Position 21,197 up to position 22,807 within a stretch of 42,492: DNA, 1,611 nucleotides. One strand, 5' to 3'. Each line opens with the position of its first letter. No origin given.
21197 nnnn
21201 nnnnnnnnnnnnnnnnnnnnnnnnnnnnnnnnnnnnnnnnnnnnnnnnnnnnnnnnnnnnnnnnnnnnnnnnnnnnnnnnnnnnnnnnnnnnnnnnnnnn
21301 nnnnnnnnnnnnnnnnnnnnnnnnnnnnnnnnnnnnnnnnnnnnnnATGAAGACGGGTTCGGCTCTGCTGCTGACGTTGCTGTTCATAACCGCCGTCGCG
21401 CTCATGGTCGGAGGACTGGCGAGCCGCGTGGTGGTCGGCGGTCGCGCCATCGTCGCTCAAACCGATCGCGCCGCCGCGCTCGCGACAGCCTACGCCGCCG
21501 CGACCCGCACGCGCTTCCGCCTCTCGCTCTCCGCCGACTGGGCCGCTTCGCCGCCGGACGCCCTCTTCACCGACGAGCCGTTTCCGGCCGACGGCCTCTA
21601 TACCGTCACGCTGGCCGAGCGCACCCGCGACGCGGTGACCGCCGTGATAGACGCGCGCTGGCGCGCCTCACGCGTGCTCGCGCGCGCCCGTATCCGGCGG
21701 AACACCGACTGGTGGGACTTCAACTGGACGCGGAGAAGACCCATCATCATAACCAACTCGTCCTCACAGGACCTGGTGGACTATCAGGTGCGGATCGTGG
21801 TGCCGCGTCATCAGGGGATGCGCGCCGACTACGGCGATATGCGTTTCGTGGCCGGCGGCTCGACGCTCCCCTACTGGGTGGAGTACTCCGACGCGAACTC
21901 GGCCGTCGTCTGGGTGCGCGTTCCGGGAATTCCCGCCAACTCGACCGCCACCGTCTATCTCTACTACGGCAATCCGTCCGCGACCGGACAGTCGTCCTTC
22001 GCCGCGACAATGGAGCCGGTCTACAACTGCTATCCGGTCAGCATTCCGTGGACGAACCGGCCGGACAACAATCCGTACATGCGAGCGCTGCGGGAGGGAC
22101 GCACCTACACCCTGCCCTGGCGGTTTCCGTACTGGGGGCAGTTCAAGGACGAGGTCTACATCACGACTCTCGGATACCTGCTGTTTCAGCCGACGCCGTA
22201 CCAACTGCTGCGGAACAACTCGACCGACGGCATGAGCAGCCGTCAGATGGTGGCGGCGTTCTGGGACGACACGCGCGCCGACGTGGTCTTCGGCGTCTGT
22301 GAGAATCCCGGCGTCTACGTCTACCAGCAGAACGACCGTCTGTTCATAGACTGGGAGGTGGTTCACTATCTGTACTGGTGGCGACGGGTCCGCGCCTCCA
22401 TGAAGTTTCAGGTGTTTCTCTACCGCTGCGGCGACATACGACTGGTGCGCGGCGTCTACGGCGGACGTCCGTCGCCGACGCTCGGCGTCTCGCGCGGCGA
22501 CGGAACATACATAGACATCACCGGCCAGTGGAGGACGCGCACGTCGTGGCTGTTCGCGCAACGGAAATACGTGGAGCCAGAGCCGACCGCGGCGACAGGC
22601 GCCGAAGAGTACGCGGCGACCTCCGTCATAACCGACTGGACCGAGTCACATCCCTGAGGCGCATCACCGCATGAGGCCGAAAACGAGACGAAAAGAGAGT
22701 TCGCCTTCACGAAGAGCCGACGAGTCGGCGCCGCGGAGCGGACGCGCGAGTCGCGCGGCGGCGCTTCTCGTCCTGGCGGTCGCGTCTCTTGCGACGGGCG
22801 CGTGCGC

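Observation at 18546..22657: Minor-pseudopilin trio with two members inflated by display domains: candidate novel pilus/pseudopilus tip complex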

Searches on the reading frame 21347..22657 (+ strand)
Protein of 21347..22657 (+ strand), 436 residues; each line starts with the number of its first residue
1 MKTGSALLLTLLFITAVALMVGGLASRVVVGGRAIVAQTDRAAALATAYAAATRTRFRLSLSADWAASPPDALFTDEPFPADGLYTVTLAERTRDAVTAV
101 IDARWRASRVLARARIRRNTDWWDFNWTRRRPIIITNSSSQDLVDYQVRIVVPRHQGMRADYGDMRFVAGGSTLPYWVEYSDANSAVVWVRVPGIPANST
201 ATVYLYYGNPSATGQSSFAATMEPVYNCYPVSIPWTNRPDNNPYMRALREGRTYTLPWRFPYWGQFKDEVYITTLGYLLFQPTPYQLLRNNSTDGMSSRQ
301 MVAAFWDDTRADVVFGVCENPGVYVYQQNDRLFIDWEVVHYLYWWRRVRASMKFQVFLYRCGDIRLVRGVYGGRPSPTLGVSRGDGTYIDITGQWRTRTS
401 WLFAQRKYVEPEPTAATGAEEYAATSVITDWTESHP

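Call 3: search_protein_families(library=pfam, proteins=[window:21347-22657:+], max_evalue=1)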
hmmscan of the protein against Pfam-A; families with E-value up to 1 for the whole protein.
window:21347-22657:+ (436 aa): 1 family
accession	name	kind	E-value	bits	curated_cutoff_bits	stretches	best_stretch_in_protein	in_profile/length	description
PF10102.14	DUF2341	-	2.3e-17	63.6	23.4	1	161-223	1-66/84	Domain of unknown function (DUF2341)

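Call 4: search_protein_families(library=ncbifam, proteins=[window:21347-22657:+], max_evalue=1)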
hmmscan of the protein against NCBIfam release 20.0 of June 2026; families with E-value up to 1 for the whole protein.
window:21347-22657:+ (436 aa): 1 family
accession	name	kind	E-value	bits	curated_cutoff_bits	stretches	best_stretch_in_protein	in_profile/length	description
NF037980.1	T2SS_GspK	equivalog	0.045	13.3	130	1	3-62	2-61/307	type II secretion system minor pseudopilin GspK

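Call 12: search_solved_structures(query=window:21347-22657:+, max_evalue=1, show_alignments=2)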
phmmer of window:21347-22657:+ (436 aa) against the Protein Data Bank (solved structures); distinct sequences matched with E-value up to 1: 3.
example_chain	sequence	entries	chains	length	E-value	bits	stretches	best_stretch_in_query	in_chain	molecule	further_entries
9ubr_G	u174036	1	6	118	0.21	13.5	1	169-266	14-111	hGal10-nanobody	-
7dc8_B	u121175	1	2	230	0.22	13.4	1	196-267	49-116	Switch Ab Fab heavy chain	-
5zji_1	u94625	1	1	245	0.38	12.6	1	22-83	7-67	Chlorophyll a-b binding protein, chloroplastic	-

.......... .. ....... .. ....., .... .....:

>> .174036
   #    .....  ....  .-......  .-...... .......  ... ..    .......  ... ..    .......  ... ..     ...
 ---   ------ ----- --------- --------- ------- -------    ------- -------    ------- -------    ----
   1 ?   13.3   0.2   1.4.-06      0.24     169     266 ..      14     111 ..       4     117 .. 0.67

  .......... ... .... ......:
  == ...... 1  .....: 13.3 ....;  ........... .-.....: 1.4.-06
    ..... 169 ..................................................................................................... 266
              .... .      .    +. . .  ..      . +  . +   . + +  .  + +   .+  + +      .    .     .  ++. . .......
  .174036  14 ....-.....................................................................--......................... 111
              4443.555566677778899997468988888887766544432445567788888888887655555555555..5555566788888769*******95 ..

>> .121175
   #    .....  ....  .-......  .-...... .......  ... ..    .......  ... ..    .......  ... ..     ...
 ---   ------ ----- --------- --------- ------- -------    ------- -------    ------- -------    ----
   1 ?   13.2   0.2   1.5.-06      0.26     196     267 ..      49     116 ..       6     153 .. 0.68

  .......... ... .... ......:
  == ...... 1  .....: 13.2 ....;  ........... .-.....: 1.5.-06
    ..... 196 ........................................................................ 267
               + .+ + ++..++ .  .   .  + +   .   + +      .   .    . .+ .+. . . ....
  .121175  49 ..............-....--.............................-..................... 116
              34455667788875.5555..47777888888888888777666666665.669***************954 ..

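Call 25: search_solved_structures(query=A3, max_evalue=10, show_alignments=2)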
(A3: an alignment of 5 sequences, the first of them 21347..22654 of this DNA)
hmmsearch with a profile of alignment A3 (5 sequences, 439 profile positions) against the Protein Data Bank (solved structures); distinct sequences matched with E-value up to 10: 4.
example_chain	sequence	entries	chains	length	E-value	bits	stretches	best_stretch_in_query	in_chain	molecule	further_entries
2f41_A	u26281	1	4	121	0.22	13.6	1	328-405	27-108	Transcription factor fapR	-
2f3x_A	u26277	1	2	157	0.43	12.6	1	329-405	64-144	Transcription factor fapR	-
1y9d_A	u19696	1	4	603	0.91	11.5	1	48-168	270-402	Pyruvate oxidase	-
1pow_A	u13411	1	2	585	1.1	11.3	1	70-168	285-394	PYRUVATE OXIDASE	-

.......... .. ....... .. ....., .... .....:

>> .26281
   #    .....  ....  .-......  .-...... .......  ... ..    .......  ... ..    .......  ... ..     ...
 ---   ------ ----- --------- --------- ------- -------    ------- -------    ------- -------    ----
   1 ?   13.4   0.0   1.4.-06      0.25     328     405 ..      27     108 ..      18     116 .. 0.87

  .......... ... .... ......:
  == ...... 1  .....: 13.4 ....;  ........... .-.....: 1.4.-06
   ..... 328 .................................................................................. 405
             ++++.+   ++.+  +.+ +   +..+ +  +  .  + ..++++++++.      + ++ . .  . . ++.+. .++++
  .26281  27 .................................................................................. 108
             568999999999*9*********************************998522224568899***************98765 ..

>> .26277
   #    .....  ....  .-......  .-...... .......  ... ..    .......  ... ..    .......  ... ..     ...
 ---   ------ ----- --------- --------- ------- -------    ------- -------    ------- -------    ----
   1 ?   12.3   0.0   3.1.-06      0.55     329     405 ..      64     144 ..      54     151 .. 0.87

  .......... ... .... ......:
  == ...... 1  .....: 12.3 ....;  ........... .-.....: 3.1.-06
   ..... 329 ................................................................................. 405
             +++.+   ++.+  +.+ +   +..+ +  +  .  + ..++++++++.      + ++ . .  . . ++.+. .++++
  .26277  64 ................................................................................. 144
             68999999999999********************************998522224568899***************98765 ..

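Call 28: find_homologous_proteins(query=window:21347-22654:+, max_evalue=0.001)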
Query window:21347-22654:+ (436 aa): 25 proteins with E <= 0.001 among 8000 candidates.
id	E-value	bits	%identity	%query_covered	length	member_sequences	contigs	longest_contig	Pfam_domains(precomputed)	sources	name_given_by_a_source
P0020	2.0e-100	355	44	91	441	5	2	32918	PF14341.12,PF10102.15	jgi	-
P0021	6.8e-100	353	44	91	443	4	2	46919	PF14341.12,PF10102.15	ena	-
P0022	1.0e-97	346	42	91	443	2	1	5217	PF10102.15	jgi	-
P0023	7.9e-85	303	42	94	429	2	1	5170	PF10102.15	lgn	-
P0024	5.3e-64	235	44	68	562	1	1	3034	PF10102.15,PF15902.13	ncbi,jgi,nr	ncbi:MAG: hypothetical protein DRP82_06420 [Planctomycetota bacterium]|nr:MAG: hypothetical protein 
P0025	3.4e-53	199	38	69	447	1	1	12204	PF10102.15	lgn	-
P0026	1.5e-29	121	42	28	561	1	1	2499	PF10102.15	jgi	-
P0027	8.7e-21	92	47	23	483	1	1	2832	PF10102.15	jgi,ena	-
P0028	8.8e-19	86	44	28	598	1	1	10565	PF10102.15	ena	-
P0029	5.8e-18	83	48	22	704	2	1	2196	PF21722.5,PF10102.15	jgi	jgi:hypothetical protein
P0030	8.8e-18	82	47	22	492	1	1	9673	PF00354.25,PF13385.14,PF07790.17,PF10102.15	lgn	-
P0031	4.7e-16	77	42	26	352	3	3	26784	PF10102.15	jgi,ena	-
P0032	1.5e-15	75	47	22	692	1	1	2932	PF26696.1,PF13884.12,PF10102.15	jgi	jgi:hypothetical protein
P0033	1.4e-12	65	55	15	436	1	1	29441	PF10102.15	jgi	-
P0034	1.9e-12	65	43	23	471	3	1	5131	PF10102.15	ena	-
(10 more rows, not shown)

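Call 29: find_encoding_contigs(protein=P0020, flank=10000, max_places=3)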
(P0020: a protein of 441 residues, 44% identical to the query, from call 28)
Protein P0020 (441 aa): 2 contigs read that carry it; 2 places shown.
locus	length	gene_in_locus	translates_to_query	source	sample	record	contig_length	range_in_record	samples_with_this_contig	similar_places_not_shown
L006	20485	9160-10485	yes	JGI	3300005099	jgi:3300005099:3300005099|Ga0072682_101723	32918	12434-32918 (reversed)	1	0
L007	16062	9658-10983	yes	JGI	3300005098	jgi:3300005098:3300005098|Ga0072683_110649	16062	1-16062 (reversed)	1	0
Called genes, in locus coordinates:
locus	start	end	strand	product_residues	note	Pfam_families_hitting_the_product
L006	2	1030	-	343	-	?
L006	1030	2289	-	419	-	PF08245:Mur_ligase_M, PF02875:Mur_ligase_C, PF27239:FOL3_C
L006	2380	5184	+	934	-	PF00005:ABC_tran (faint), PF02463:SMC_N (faint), PF06745:ATPase (faint), PF13191:AAA_16 (faint), PF13304:AAA_21 (faint), PF13555:AAA_29 (faint), PF17760:UvrA_inter, PF17755:UvrA_DNA-bind, +1 more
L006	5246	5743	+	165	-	-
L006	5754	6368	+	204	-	PF01467:CTP_transf_like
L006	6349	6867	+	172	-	-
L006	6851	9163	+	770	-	PF25852:DUF6242_C (faint), PF14870:PSII_BNR (faint), PF15902:Sortilin-Vps10 (faint), PF10102:DUF2341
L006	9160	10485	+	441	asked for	PF14341:PilX_N (faint), PF10102:DUF2341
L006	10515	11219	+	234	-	PF13401:AAA_22 (weak), PF13521:AAA_28, PF02223:Thymidylate_kin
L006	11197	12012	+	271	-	PF13177:DNA_pol3_delta2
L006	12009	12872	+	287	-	PF04468:PSP1, PF28472:PSP1_3rd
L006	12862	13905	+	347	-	PF02547:Queuosine_synth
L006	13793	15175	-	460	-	PF00275:EPSP_synthase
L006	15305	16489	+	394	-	PF07690:MFS_1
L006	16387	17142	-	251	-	-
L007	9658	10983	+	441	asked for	PF14341:PilX_N (faint), PF10102:DUF2341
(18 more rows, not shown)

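Call 30: find_encoding_contigs(protein=P0025, flank=10000, max_places=3)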
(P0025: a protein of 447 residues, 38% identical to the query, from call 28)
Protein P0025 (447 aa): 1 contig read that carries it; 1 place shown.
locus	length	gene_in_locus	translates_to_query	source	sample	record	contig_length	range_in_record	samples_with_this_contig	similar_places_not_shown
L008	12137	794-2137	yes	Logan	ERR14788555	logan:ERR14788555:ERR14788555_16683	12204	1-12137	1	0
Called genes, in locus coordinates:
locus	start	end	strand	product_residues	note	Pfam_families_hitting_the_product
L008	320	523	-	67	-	PF04014:MazE_antitoxin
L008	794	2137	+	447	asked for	PF10102:DUF2341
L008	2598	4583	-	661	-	-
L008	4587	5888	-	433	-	-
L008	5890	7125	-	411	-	-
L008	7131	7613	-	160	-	-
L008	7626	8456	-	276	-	-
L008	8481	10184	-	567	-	PF00482:T2SSF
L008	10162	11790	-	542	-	PF00437:T2SSE, PF23989:PilB3_C (weak)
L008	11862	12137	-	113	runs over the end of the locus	?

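Call 31: find_encoding_contigs(protein=P0023, flank=10000, max_places=3)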
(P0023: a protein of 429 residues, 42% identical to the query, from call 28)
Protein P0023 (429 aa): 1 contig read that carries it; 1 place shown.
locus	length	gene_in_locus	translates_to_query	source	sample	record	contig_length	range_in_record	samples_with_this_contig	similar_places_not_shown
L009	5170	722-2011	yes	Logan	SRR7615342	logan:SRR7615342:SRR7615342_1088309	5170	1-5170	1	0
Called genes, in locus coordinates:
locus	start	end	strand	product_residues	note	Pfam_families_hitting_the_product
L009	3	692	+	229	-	?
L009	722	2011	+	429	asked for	PF10102:DUF2341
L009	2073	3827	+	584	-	PF11104:PilM_2, PF06723:MreB_Mbl, PF14450:FtsA, PF11104:PilM_2, PF05137:PilN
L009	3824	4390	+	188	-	PF04350:PilO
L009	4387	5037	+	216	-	-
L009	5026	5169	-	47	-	?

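Call 55: predict_structure(alignment_id=A6)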
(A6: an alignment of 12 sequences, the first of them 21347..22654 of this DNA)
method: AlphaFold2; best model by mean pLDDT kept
length: 436 residues; sequences in the alignment: 12
mean_pLDDT: 87.5   pTM: 0.74
mean pLDDT of the five models: 87.5, 86.6, 86.3, 85.6, 85.2
residues with pLDDT >= 90: 244; 70-90: 160; 50-70: 30; < 50: 2
segments of 3 or more residues with pLDDT < 50: none
pLDDT, mean of each block of 10 residues (from residue 1): 66 77 63 73 89 86 70 82 88 88 91 87 79 97 97 92 92 94 96 97 93 87 95 90 91 94 95 94 76 90 90 91 95 94 77 94 92 77 93 80 95 95 82 85
secondary structure, 60 per line:
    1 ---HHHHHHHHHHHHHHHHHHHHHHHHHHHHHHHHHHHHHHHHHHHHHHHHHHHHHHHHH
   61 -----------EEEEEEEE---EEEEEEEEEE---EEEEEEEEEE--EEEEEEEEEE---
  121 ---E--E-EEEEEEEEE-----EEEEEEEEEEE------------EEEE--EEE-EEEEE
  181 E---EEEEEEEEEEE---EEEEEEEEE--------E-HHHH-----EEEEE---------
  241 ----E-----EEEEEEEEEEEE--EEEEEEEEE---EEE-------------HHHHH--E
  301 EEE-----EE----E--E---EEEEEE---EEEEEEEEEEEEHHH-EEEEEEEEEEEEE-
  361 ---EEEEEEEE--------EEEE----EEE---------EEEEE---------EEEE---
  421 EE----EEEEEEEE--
elements in order: H4-60 E72-79 E83-92 E96-105 E108-117 E129-137 E143-153 E166-169 E172-174 E176-181 E185-195 E199-207 H218-221 E227-231 E251-262 E265-273 E277-279 H293-297 E300-303 E322-327 E331-342 E347-359 E364-371 E380-383 E388-390 E400-404 E414-417 E427-434

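Call 59: fold_search(model_id=the predicted structure, library=pdb)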
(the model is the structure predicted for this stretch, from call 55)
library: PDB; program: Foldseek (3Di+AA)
matches with E <= 10: 681; with E <= 0.001: 0
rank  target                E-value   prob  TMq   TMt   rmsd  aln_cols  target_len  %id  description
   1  1pzd                  4.0e-03  0.09  0.07  0.11  29.2       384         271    9  Structural Identification of a conserved appendage domain in the carboxyl-terminus of the COPI gamma-subunit. (released 2003-10-14)
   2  7a57_C                9.7e-03  0.05  0.08  0.08  32.4       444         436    7  La Crosse Virus Envelope Glycoprotein Gc W1066H Mutant Fusion Domains in Postfusion Conformation (released 2021-09-01)
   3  5xqj_E                1.3e-02  0.47  0.18  0.11  12.3       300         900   12  Crystal structure of a PL 26 exo-rhamnogalacturonan lyase from Penicillium chrysogenum complexed with unsaturated gala (released 2018-04-04)
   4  7a57_A                2.8e-02  0.03  0.07  0.07  30.6       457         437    7  La Crosse Virus Envelope Glycoprotein Gc W1066H Mutant Fusion Domains in Postfusion Conformation (released 2021-09-01)
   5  5xqj_G                2.9e-02  0.47  0.18  0.11  15.3       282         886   12  Crystal structure of a PL 26 exo-rhamnogalacturonan lyase from Penicillium chrysogenum complexed with unsaturated gala (released 2018-04-04)
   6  5xqg_E                3.1e-02  0.38  0.17  0.10  16.1       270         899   14  Crystal structure of a PL 26 exo-rhamnogalacturonan lyase from Penicillium chrysogenum complexed with unsaturated gala (released 2018-03-21)
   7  5xqo_A                3.4e-02  0.47  0.18  0.11  14.9       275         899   13  Crystal structure of a PL 26 exo-rhamnogalacturonan lyase from Penicillium chrysogenum complexed with tetrameric subst (released 2018-03-21)
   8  5xqg_F                4.4e-02  0.35  0.18  0.11  15.6       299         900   12  Crystal structure of a PL 26 exo-rhamnogalacturonan lyase from Penicillium chrysogenum complexed with unsaturated gala (released 2018-03-21)
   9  4uf7_A                4.4e-02  0.04  0.09  0.09  29.2       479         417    8  Ghanaian henipavirus (Gh-M74a) attachment glycoprotein in complex with human ephrinB2 (released 2015-04-01)
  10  3rwx                  4.9e-02  0.13  0.12  0.19  19.9       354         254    6  Crystal structure of a putative outer membrane protein (BF2706) from Bacteroides fragilis NCTC 9343 at 2.40 A resolution (released 2011-06-08)
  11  8wue_A                5.4e-02  0.12  0.08  0.12  24.2       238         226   10  The sigma-1 receptor from Xenopus laevis in complex with dehydroepiandrosterone sulfate by soaking (C2 form) (released 2024-07-17)
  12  7k7c_B                6.0e-02  0.13  0.08  0.07  18.2       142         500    8  Crystal structure of diphtheria toxin from crystals obtained at pH 5.5 (released 2020-11-18)
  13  8g0f_A                6.0e-02  0.12  0.09  0.08  21.9       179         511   11  Crystal structure of diphtheria toxin H223Q/H257Q double mutant (pH 5.5) (released 2023-07-05)
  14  4uf7_B                6.0e-02  0.04  0.10  0.10  28.7       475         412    9  Ghanaian henipavirus (Gh-M74a) attachment glycoprotein in complex with human ephrinB2 (released 2015-04-01)
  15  4a0b_A                7.1e-02  0.04  0.10  0.06  25.7       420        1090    9  Structure of hsDDB1-drDDB2 bound to a 16 bp CPD-duplex (pyrimidine at D-1 position) at 3.8 A resolution (CPD 4) (released 2011-11-30)
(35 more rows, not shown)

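Call 88: search_protein_representatives(alignment_id=A7)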
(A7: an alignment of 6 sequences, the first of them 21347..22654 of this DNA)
Query: 6 sequences, 435 profile positions. Proteins with E-value up to 0.001 (for the whole library): 31210; up to 1e-10: 14937; up to 1e-30: 1374. The best 150 are listed.
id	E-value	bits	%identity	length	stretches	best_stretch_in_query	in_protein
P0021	1.1e-220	749.4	-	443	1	1-435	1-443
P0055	1.5e-181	620.4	-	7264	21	113-217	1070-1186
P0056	4.9e-167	572.6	-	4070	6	117-224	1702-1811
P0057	1.2e-166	571.3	-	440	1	2-434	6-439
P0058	6.6e-164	562.3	-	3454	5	118-223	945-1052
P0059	6.5e-156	535.9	-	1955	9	115-221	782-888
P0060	1.0e-154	531.9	-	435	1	4-433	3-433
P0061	1.1e-151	522.0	-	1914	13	124-221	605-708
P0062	2.2e-146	504.5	-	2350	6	117-242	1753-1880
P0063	1.8e-138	478.4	-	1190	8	121-223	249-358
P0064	1.2e-137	475.7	-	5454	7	123-219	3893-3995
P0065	2.9e-131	454.7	-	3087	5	115-217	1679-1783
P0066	7.1e-125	433.6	-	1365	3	127-423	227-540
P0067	5.8e-123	427.3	-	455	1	85-430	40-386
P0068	4.6e-122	424.4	-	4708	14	112-215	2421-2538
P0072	2.7e-112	392.2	-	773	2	125-428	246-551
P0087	9.9e-97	340.9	-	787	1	124-427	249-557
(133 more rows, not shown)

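Call 90: find_encoding_contigs(protein=P0087, flank=10000, max_places=4)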
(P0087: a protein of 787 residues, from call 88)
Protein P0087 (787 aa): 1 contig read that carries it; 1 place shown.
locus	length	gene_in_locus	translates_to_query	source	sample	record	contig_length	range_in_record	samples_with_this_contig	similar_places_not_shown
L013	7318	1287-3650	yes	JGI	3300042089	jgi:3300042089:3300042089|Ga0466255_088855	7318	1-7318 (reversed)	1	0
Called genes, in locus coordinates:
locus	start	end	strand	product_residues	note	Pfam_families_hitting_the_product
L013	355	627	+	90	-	-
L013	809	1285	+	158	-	-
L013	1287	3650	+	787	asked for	PF14870:PSII_BNR (weak), PF15902:Sortilin-Vps10 (faint), PF25852:DUF6242_C, PF10102:DUF2341, PF25852:DUF6242_C (weak)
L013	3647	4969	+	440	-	PF10102:DUF2341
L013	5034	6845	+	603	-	PF11104:PilM_2, PF06723:MreB_Mbl (weak), PF14450:FtsA, PF11104:PilM_2 (weak), PF05137:PilN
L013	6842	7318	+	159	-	?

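Call 91: find_encoding_contigs(protein=P0072, flank=10000, max_places=4)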
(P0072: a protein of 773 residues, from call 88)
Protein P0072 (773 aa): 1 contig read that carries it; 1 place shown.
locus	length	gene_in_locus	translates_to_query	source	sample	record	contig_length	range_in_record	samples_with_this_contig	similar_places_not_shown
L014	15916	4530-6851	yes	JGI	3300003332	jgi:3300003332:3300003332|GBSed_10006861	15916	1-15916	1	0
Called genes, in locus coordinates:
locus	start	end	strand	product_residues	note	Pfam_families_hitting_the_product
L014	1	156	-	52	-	?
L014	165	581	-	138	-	-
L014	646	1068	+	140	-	-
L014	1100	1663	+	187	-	-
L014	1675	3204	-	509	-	PF13243:SQHop_cyclase_C (faint)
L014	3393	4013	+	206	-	PF01467:CTP_transf_like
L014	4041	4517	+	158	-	-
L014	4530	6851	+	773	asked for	PF14870:PSII_BNR (faint), PF25852:DUF6242_C (weak), PF07494:Reg_prop (faint), PF02012:BNR (faint), PF15902:Sortilin-Vps10 (faint), PF10102:DUF2341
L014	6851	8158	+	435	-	PF10102:DUF2341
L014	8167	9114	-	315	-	PF01740:STAS, PF00149:Metallophos (faint), PF12850:Metallophos_2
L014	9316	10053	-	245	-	-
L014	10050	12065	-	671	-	PF01751:Toprim, PF01131:Topoisom_bac, PF01396:Zn_ribbon_Top1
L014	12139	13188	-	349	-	PF03739:LptF_LptG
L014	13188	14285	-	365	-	PF03739:LptF_LptG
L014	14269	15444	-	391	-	PF01171:ATP_bind_3, PF11734:TilS_C (weak)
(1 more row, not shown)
